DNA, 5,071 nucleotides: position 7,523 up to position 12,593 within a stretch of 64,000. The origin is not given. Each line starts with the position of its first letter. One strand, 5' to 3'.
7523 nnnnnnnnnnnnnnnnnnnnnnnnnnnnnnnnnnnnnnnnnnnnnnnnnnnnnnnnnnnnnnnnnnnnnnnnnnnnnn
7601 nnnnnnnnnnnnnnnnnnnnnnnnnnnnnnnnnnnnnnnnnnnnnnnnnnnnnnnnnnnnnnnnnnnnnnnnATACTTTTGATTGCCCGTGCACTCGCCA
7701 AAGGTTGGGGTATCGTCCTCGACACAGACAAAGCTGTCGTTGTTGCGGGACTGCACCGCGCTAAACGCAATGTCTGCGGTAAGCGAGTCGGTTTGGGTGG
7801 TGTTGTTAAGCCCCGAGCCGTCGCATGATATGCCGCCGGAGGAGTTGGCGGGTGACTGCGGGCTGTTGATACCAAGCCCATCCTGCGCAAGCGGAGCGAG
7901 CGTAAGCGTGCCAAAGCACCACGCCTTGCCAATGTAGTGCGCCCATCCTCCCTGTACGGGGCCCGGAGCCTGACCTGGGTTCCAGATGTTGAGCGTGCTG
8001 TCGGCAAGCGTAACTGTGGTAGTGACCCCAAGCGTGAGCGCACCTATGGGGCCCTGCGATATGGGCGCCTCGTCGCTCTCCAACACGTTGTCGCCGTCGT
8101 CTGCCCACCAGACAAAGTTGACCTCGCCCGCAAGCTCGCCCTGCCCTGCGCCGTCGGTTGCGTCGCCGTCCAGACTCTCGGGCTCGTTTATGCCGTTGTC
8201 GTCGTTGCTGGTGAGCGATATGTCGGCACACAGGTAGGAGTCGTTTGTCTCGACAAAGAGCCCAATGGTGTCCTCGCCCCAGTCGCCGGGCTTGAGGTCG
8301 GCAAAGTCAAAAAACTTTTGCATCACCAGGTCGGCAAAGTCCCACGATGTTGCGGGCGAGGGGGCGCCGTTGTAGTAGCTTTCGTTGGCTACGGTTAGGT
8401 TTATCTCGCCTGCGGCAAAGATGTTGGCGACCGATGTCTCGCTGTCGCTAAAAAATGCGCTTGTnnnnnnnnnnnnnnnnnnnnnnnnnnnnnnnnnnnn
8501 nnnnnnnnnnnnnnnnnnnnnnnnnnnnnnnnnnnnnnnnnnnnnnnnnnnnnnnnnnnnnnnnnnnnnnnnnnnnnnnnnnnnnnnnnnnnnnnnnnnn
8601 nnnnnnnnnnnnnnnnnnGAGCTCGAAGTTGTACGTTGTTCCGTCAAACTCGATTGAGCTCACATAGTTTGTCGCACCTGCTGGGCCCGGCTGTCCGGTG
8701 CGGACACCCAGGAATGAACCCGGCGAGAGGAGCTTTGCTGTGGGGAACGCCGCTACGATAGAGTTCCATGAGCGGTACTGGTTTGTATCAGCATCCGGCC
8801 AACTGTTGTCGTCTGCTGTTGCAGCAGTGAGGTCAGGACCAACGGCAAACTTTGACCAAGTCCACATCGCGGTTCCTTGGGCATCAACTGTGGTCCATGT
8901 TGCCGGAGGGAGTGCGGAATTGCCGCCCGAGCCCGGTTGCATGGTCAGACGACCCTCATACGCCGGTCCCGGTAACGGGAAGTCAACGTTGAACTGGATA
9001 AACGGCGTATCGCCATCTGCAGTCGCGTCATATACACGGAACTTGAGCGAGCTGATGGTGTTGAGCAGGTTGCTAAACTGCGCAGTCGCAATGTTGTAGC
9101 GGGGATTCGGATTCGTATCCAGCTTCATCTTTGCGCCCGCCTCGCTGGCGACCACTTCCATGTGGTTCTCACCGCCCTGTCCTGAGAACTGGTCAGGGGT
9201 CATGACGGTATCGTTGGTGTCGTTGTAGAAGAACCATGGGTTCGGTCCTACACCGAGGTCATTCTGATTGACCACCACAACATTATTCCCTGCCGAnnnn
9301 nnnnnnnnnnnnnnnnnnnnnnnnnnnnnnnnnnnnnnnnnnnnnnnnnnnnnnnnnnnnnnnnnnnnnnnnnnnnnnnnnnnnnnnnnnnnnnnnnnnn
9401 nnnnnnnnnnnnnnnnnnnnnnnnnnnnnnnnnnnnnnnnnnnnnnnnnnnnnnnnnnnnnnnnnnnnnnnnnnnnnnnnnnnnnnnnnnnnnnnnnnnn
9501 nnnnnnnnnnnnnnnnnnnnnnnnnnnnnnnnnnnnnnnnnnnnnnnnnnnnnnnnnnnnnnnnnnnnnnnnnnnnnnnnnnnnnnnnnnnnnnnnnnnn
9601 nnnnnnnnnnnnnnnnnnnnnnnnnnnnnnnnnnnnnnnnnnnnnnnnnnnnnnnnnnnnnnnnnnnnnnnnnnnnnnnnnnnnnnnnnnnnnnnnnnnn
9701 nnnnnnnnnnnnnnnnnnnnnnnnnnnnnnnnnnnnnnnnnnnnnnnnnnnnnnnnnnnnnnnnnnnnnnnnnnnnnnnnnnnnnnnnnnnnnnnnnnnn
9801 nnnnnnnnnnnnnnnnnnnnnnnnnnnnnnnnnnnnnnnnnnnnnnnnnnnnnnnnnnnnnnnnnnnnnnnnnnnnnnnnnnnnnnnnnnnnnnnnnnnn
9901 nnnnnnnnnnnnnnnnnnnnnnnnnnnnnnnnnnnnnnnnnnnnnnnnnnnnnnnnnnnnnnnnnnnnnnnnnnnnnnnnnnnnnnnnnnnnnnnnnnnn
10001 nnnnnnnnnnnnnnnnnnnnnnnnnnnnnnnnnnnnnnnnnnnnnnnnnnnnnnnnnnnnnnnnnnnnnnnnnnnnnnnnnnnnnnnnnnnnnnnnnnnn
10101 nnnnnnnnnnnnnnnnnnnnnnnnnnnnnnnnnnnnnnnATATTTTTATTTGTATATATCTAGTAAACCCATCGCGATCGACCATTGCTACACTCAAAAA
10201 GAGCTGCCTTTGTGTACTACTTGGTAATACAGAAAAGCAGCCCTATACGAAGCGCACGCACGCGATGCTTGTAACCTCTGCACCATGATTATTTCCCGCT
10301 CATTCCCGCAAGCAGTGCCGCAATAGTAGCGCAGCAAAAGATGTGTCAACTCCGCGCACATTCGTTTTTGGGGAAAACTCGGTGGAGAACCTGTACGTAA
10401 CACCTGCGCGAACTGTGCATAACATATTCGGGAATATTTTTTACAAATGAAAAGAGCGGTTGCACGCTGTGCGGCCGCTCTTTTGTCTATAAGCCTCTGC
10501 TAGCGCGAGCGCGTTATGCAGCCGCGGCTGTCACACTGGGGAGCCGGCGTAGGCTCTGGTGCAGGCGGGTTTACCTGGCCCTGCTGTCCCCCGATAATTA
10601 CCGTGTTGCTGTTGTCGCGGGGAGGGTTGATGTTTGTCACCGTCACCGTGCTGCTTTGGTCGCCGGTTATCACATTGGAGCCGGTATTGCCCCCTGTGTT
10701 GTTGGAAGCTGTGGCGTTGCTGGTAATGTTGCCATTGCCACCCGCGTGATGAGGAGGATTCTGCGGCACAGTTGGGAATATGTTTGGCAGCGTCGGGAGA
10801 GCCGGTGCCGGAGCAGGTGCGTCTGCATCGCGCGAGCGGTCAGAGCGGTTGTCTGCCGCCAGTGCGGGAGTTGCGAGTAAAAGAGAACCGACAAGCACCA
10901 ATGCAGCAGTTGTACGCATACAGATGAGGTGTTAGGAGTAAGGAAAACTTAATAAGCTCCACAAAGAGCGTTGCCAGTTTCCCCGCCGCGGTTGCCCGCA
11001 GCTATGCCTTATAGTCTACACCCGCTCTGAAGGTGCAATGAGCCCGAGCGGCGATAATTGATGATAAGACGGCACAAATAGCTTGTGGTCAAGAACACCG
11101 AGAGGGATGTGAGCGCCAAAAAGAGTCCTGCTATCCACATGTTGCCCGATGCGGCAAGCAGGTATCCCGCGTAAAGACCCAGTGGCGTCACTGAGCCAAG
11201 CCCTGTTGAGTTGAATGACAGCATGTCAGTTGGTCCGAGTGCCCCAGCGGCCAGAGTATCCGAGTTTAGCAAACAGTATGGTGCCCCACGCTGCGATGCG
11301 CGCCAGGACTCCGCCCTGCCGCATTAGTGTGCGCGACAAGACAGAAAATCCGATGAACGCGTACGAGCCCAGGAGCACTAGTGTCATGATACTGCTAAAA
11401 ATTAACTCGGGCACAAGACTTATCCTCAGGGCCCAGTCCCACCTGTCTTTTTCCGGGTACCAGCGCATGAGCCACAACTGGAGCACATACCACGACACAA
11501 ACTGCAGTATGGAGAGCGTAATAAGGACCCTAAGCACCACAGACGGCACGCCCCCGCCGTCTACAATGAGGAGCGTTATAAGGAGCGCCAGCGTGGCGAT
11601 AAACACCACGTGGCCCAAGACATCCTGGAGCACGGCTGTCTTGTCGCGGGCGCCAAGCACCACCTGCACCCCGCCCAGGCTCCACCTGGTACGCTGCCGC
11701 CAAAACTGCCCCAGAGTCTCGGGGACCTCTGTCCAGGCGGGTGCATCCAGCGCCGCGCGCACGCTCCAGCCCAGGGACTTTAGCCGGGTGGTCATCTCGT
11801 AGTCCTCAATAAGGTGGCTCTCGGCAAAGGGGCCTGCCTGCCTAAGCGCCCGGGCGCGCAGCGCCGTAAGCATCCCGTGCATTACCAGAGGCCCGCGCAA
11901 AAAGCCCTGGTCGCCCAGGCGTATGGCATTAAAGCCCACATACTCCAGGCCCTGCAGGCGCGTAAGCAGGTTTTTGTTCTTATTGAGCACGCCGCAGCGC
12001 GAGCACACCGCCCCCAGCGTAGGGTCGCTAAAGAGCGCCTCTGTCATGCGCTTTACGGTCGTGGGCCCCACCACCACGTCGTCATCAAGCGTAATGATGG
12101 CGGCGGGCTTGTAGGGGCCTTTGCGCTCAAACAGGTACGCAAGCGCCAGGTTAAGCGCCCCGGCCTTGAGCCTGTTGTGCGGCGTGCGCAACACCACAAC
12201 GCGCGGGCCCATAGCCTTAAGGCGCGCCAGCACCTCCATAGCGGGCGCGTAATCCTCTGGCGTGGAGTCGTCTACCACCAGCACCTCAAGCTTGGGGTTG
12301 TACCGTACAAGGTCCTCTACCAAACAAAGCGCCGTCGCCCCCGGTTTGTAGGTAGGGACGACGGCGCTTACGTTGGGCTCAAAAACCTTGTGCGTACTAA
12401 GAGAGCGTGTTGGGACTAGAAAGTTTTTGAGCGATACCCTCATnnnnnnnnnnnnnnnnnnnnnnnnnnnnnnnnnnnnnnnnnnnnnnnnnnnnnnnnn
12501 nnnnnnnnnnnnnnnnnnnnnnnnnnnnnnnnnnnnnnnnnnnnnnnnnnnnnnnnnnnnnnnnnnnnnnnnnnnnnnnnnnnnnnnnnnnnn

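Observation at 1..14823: A 15-kb cell-surface island in which every gene product is secreted or membrane-anchored, with shared modular C-terminal peptidoglycan-binding-like domains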

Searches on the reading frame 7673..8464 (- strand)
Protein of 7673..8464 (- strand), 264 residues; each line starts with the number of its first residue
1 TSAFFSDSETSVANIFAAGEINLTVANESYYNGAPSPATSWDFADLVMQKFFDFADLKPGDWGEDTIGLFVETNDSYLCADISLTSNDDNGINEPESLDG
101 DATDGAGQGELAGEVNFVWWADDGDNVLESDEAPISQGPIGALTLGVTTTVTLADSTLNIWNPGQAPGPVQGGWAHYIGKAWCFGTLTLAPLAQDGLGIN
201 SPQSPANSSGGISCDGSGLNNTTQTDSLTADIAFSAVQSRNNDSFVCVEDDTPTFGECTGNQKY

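Call 49: predict_structure(alignment_id=A2)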
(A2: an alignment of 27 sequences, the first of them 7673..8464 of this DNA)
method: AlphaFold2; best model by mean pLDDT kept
length: 264 residues; sequences in the alignment: 27
mean_pLDDT: 80.9   pTM: 0.78
mean pLDDT of the five models: 80.9, 80.1, 78.0, 76.4, 74.4
residues with pLDDT >= 90: 114; 70-90: 97; 50-70: 31; < 50: 22
segments of 3 or more residues with pLDDT < 50: 1-19
pLDDT, mean of each block of 10 residues (from residue 1): 31 39 88 92 86 80 93 89 72 71 68 87 94 88 83 94 93 94 93 94 90 91 73 87 85 59 54
secondary structure, 60 per line:
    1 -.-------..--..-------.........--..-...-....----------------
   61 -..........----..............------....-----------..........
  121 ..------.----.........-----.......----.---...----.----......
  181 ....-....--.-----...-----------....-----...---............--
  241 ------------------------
elements in order: E23-31 E41-44 E62-71 E76-89 H96-99 H111-114 E115-122 E134-139 E148-154 E175-184 E186-189 E212-215 E227-238

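Call 52: fold_search(model_id=the predicted structure, library=pdb)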
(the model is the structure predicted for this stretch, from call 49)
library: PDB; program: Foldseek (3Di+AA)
matches with E <= 10: 727; with E <= 0.001: 1
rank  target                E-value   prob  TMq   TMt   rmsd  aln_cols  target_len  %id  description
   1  8aur_A                7.7e-04  1.00  0.39  0.44  15.4       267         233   12  Cryo-EM structure of a TasA fibre (released 2022-11-30)
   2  7ueg_A                6.2e-03  0.51  0.22  0.29  15.3       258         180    9  Cryo-EM of bundling pili from Pyrobaculum calidifontis (released 2022-06-29)
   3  7fe5_A                1.5e-02  0.66  0.25  0.33  14.5       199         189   11  AvmM Catalyzes Macrocyclization in Alchivemycin A Biosynthesis (released 2021-09-01)
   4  8okh_A                1.9e-02  0.21  0.19  0.25   9.6       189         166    8  Crystal structure of Bdellovibrio bacteriovorus Bd1399 (released 2023-10-25)
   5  6j0n_J                2.4e-02  0.51  0.19  0.09   9.8       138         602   14  Cryo-EM Structure of an Extracellular Contractile Injection System, baseplate in extended state, refined in C6 symmetr (released 2019-04-10)
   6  4gwn_A                3.6e-02  0.63  0.23  0.13   9.8       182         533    6  Crystal structure of human mature meprin beta (released 2012-09-19)
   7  9gtp_1G               4.0e-02  0.04  0.11  0.06  22.4       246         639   14  Cryo-EM structure of a contractile injection system in Streptomyces coelicolor, the baseplate complex in extended sta (released 2025-06-18)
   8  3hu6_B                4.2e-02  0.06  0.10  0.10  16.5       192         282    5  Structures of SPOP-Substrate Complexes: Insights into Molecular Architectures of BTB-Cul3 Ubiquitin Ligases: SPOPMATHx (released 2009-10-20)
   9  8okh_B                5.0e-02  0.12  0.17  0.23  10.3       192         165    9  Crystal structure of Bdellovibrio bacteriovorus Bd1399 (released 2023-10-25)
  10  8x7n_A                5.3e-02  0.18  0.17  0.30  11.6       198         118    8  Cell-cell adhesion Nanobody/Antigen Pair (released 2024-07-17)
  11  8jrv_A                5.3e-02  0.08  0.14  0.12  18.5       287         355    9  Cryo-EM structure of the glucagon receptor bound to glucagon and beta-arrestin 1 (released 2023-08-16)
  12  3hqi_B                7.4e-02  0.03  0.09  0.09  18.2       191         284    6  Structures of SPOP-Substrate Complexes: Insights into Molecular Architectures of BTB-Cul3 Ubiquitin Ligases: SPOPMATHx (released 2009-10-20)
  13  3hql_B                8.8e-02  0.04  0.10  0.16  18.0       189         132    7  Structures of SPOP-Substrate Complexes: Insights into Molecular Architectures of BTB-Cul3 Ubiquitin Ligases:SPOPMATHx- (released 2009-10-20)
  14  8ic1_A                9.3e-02  0.21  0.20  0.13   8.5       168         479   12  endo-alpha-D-arabinanase EndoMA1 D51N mutant from Microbacterium arabinogalactanolyticum in complex with arabinooligos (released 2023-08-16)
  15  2zag_A                9.3e-02  0.04  0.11  0.07  18.0       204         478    8  Crystal structure of the SeMet-substituted soluble domain of STT3 from P. furiosus (released 2007-12-11)
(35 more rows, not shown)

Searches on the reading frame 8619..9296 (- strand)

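Call 54: search_protein_families(library=pfam, max_evalue=1, proteins=[window:8619-9296:-])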
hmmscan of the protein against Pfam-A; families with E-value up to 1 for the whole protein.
window:8619-9296:- (226 aa): 1 family
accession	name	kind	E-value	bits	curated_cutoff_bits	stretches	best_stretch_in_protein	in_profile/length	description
PF09149.16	DUF1935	-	0.041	14.5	27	1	19-33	34-48/108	Domain of unknown function (DUF1935)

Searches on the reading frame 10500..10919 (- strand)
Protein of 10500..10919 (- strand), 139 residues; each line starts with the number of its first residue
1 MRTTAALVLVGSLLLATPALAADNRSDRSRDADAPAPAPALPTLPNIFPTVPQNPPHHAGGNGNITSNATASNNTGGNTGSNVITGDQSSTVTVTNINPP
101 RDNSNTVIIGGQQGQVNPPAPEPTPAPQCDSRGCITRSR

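Call 4: search_protein_families(library=pfam, max_evalue=0.01, proteins=[window:10500-10919:-])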
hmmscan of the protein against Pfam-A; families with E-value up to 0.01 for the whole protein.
window:10500-10919:- (139 aa): 0 families

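Call 5: search_protein_families(library=ncbifam, max_evalue=0.01, proteins=[window:10500-10919:-])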
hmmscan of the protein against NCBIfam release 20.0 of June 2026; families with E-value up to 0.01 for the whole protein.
window:10500-10919:- (139 aa): 0 families

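Call 54: search_protein_families(library=pfam, max_evalue=1, proteins=[window:10500-10919:-])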
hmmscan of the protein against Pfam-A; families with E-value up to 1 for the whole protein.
window:10500-10919:- (139 aa): 0 families

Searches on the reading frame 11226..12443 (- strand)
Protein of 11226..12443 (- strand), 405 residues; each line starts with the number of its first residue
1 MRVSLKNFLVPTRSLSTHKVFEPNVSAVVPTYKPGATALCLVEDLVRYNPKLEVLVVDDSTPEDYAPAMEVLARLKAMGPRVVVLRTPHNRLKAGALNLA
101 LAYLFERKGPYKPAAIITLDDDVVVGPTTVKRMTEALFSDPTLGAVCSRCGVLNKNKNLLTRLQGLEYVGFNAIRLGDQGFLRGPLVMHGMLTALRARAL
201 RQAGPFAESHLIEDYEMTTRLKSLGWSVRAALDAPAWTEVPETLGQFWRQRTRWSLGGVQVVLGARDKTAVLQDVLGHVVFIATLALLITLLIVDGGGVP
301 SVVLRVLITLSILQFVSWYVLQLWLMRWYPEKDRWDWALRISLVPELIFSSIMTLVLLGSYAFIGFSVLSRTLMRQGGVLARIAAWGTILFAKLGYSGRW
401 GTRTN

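Call 4: search_protein_families(library=pfam, max_evalue=0.01, proteins=[window:11226-12443:-])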
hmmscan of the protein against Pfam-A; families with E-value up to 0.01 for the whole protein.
window:11226-12443:- (405 aa): 5 families
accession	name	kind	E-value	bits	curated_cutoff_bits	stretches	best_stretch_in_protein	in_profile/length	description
PF13632.12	Glyco_trans_2_3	-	5.8e-24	85.4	27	1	116-323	2-184/198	Glycosyl transferase family group 2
PF13641.12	Glyco_tranf_2_3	-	2.5e-21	77.2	27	1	23-256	1-229/230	Glycosyltransferase like family 2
PF13506.12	Glyco_transf_21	-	3.6e-15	56.3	21.7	1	115-255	33-173/174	Glycosyl transferase family 21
PF00535.33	Glycos_transf_2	-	4.1e-14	53.3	23.3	1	26-158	1-124/168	Glycosyl transferase family 2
PF03142.21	Chitin_synth_2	-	8e-05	21.9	27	1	115-169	204-258/527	Chitin synthase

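Call 5: search_protein_families(library=ncbifam, max_evalue=0.01, proteins=[window:11226-12443:-])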
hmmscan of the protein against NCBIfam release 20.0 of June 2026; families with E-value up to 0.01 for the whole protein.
window:11226-12443:- (405 aa): 9 families
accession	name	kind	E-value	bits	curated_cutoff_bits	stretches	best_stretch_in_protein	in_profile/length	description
TIGR03937.1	PgaC_IcaA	equivalog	4.4e-29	101.6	422.3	1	22-282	44-294/407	poly-beta-1,6-N-acetyl-D-glucosamine synthase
TIGR04242.1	nodulat_NodC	equivalog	1.1e-11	44.3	550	1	19-264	44-290/395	chitooligosaccharide synthase NodC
NF053846.1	glyco_with_XrtP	equivalog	4.4e-10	38.8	520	1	42-262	60-302/440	XrtP-associated glycosyltransferase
NF041865.1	EpsU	equivalog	1.2e-06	27.8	700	1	76-260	89-267/394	exopolysaccharide biosynthesis GT2 family glycosyltransferase EpsU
TIGR03030.1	CelA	equivalog_domain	1.8e-06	26.3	699.1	1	194-263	313-382/714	UDP-forming cellulose synthase catalytic subunit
NF038299.1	EPS_HpsN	equivalog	4.1e-05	22.7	425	1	23-155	1-122/317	hormogonium polysaccharide biosynthesis glycosyltransferase HpsN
TIGR03472.1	HpnI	equivalog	9.7e-05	21.3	310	1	67-309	83-318/373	bacteriohopanetetrol glucosamine biosynthesis glycosyltransferase HpnI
NF041875.1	EPS_EpsD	equivalog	0.0002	20.9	370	0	194-277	161-244/325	exopolysaccharide biosynthesis glycosyltransferase EpsD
TIGR04283.1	glyco_like_mftF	equivalog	0.00051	19.7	182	0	195-226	143-174/221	TIGR04283 family arsenosugar biosynthesis glycosyltransferase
